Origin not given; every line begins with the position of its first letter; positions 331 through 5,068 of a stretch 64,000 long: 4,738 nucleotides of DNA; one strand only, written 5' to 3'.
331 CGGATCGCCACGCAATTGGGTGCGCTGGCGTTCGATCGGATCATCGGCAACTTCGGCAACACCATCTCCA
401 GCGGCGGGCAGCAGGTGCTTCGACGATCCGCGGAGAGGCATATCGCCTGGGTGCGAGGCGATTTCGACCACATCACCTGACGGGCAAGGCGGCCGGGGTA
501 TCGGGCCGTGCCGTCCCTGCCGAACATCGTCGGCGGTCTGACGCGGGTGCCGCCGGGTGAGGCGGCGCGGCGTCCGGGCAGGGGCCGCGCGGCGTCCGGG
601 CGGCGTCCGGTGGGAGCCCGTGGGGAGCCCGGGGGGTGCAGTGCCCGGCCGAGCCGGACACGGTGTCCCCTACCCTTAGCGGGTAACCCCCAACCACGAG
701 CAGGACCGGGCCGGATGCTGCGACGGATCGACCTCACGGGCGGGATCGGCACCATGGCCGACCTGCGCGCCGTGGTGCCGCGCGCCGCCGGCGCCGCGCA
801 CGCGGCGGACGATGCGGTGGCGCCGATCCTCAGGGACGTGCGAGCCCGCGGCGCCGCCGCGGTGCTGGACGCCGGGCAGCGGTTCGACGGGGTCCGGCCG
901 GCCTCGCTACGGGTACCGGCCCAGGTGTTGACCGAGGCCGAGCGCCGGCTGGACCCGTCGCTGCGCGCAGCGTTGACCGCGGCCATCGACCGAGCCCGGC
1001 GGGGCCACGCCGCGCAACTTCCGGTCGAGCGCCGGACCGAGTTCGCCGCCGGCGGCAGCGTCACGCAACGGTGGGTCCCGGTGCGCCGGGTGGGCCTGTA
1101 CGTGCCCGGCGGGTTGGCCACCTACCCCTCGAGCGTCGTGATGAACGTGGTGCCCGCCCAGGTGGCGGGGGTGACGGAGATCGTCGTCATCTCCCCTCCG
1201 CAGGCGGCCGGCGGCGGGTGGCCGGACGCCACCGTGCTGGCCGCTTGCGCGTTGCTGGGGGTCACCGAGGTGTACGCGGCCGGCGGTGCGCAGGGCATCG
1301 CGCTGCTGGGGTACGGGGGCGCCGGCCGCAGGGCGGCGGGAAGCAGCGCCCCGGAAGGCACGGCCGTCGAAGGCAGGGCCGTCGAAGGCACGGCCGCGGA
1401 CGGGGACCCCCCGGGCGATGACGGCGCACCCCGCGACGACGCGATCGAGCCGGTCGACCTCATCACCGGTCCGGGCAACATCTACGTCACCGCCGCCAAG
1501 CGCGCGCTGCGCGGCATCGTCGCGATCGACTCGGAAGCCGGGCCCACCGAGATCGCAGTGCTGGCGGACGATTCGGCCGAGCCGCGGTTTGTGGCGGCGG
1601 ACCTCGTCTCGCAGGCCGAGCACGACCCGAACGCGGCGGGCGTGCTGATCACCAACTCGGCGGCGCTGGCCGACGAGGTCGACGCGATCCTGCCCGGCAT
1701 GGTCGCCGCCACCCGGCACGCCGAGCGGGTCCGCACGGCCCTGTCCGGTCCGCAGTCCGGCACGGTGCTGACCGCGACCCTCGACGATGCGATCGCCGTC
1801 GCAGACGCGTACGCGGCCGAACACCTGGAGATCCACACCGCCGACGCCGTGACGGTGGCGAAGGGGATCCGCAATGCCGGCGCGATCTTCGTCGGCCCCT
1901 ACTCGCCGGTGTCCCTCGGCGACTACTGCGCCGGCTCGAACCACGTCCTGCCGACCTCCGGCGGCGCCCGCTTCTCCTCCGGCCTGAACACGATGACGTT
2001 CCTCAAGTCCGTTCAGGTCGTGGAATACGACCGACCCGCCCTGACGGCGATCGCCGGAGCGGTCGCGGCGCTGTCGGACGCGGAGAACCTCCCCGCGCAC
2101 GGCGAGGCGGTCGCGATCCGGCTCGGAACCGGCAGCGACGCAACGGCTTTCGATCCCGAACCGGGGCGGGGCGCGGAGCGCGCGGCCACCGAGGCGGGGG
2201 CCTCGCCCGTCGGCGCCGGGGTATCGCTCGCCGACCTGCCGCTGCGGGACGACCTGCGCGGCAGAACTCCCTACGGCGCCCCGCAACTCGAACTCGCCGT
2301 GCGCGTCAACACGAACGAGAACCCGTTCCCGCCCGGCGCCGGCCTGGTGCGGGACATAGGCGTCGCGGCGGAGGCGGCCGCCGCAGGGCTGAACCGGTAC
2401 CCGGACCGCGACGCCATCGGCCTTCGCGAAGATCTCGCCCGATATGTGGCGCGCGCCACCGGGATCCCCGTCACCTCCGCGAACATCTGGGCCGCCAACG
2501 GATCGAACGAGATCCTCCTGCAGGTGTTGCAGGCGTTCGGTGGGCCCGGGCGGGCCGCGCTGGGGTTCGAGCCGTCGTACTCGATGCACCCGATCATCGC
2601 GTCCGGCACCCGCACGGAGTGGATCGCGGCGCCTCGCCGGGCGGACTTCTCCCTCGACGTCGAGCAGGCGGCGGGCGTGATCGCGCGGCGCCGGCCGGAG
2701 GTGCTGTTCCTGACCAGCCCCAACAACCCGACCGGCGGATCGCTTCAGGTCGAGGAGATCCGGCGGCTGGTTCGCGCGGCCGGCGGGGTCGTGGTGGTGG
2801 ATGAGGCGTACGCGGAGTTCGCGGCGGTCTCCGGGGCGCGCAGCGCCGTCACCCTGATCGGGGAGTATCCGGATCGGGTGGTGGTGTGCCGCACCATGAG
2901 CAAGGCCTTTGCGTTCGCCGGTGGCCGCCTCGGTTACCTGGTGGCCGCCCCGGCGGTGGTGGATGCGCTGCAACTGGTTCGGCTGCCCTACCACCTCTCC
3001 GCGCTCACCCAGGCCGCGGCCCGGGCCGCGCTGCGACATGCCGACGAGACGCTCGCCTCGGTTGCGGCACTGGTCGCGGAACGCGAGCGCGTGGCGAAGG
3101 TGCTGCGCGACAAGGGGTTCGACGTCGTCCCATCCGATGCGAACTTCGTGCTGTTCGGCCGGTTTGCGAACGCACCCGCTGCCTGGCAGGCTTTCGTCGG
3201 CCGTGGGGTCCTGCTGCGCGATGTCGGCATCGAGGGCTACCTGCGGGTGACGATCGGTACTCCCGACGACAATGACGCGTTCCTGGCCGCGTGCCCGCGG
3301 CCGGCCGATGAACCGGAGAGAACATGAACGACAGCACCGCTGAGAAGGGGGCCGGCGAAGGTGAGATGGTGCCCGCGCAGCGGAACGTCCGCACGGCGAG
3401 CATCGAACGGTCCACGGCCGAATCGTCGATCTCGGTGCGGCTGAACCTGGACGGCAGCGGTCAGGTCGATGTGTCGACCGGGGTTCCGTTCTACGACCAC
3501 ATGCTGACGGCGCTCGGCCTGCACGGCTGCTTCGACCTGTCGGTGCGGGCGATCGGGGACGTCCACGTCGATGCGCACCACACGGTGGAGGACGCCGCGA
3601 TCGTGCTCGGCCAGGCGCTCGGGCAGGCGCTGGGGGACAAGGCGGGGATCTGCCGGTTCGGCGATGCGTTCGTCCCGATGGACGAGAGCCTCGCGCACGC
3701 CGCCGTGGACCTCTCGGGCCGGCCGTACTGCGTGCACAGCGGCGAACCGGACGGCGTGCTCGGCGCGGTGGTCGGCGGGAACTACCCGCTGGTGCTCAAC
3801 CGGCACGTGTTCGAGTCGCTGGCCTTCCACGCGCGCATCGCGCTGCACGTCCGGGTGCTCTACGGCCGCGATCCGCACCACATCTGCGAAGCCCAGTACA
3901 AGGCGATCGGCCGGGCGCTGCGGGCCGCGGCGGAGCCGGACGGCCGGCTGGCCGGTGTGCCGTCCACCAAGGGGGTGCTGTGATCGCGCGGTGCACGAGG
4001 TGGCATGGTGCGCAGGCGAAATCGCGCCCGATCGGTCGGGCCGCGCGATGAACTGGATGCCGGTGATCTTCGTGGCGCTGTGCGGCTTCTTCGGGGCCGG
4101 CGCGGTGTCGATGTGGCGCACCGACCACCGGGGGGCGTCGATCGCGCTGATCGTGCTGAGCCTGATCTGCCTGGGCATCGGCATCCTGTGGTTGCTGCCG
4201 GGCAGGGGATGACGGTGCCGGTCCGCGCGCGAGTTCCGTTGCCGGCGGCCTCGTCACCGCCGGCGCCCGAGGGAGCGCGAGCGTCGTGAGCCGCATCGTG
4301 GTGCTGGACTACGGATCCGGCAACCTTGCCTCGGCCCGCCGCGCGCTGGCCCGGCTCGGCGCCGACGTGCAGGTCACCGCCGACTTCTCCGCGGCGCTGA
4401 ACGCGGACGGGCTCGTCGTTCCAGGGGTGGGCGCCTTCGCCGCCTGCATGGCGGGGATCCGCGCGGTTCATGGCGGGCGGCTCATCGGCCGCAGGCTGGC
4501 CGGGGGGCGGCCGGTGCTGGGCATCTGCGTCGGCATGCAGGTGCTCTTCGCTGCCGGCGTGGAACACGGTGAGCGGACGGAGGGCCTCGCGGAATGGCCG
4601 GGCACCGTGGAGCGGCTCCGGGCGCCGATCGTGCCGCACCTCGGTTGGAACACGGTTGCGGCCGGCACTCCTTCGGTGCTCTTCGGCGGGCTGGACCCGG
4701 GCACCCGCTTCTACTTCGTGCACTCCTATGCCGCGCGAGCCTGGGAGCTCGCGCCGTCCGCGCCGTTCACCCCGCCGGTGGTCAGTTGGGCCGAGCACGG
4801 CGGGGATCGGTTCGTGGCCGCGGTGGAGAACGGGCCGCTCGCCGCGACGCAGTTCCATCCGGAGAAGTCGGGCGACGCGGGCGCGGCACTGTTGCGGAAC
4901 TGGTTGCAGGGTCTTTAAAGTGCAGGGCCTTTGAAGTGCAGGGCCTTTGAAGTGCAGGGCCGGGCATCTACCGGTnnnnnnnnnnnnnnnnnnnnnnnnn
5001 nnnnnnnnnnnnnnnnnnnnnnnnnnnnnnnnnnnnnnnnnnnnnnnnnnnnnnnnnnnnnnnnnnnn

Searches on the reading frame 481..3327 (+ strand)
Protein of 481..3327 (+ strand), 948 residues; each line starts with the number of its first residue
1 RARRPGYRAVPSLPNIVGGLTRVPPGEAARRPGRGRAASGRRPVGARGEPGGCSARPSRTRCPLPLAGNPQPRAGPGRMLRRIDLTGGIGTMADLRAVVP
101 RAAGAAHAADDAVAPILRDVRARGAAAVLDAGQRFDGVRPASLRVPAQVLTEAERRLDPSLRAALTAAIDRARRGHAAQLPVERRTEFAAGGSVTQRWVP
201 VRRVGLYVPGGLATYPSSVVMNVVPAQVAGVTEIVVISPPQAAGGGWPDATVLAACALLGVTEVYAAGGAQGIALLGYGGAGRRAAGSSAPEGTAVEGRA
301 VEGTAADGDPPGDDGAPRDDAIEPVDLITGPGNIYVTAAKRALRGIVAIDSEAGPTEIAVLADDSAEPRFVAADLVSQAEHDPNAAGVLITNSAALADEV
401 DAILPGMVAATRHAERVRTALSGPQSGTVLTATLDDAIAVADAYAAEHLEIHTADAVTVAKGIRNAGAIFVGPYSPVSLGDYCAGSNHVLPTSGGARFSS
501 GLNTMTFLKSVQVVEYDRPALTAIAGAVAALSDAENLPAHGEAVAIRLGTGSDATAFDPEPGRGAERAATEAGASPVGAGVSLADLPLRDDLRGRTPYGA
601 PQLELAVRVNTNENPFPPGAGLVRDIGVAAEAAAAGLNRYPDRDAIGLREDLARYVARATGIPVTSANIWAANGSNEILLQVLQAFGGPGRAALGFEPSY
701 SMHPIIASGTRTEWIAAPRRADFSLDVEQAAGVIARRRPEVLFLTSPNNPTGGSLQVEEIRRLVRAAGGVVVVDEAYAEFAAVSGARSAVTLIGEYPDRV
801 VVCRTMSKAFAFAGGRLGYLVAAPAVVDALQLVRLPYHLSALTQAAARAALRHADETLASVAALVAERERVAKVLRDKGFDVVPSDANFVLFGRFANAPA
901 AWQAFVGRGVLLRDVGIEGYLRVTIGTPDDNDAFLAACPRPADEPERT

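Call 56: search_protein_families(library=pfam, proteins=[window:481-3327:+], max_evalue=0.001)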
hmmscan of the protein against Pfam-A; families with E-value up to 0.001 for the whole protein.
window:481-3327:+ (948 aa): 2 families
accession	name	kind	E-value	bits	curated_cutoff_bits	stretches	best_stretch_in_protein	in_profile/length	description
PF00815.25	Histidinol_dh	-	2.8e-139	465.1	27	2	321-548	185-411/411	Histidinol dehydrogenase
PF00155.27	Aminotran_1_2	-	2.1e-58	198.7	19.7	1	609-936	6-359/361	Aminotransferase class I and II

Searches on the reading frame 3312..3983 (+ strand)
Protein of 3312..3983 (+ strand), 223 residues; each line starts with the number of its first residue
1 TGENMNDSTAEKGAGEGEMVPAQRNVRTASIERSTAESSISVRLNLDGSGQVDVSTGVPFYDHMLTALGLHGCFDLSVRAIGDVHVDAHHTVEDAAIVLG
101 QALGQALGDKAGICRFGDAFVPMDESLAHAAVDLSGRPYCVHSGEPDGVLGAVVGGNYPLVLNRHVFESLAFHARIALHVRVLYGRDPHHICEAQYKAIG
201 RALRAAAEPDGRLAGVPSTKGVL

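Call 56: search_protein_families(library=pfam, proteins=[window:3312-3983:+], max_evalue=0.001)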
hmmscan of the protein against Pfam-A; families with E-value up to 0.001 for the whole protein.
window:3312-3983:+ (223 aa): 1 family
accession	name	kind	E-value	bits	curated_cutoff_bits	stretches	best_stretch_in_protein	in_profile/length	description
PF00475.24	IGPD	-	7.7e-58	195.1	27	1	56-203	1-144/144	Imidazoleglycerol-phosphate dehydratase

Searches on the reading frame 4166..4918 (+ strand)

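Call 56: search_protein_families(library=pfam, proteins=[window:4166-4918:+], max_evalue=0.001)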
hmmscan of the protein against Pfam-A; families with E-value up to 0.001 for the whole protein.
window:4166-4918:+ (250 aa): 1 family
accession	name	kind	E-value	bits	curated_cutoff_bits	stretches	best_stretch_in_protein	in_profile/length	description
PF00117.34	GATase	-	1.4e-18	67.6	22.8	1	45-246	1-186/190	Glutamine amidotransferase class-I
